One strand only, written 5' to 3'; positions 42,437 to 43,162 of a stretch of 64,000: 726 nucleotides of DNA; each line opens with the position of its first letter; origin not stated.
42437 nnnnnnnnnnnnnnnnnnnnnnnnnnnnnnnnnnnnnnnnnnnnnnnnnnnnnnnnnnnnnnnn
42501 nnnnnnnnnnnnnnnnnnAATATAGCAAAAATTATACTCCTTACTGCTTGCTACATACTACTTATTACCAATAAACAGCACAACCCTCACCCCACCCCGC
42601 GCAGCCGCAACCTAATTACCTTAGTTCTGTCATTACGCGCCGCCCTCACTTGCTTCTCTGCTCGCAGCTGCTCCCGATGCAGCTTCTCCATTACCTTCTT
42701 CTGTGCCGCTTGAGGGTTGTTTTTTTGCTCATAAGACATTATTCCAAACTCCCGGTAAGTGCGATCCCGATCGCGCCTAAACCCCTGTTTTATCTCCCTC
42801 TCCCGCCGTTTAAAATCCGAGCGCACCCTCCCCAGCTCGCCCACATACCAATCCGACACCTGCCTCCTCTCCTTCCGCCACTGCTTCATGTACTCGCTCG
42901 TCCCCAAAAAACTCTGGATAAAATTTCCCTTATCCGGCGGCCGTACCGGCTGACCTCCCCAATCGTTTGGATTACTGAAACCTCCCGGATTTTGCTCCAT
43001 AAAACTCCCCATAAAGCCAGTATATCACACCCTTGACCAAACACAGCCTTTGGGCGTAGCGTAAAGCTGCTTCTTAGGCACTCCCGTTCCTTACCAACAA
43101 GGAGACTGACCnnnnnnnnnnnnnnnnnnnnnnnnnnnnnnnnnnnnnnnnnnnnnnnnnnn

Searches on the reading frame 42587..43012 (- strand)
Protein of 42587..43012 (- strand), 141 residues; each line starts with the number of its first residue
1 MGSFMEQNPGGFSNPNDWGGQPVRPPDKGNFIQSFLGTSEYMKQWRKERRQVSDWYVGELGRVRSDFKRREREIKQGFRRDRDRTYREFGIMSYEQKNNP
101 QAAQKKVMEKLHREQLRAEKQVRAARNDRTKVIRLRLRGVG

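Call 3: search_protein_families(library=pfam, proteins=[window:42587-43012:-], max_evalue=0.1)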
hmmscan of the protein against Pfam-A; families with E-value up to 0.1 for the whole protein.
window:42587-43012:- (141 aa): 1 family
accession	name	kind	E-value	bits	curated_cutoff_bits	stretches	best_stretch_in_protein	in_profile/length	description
PF04977.20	DivIC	-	0.052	13.8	28.9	0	89-129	14-54/80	Septum formation initiator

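Call 4: search_protein_families(library=ncbifam, proteins=[window:42587-43012:-], max_evalue=0.1)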
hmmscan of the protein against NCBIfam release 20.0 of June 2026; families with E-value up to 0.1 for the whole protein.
window:42587-43012:- (141 aa): 0 families
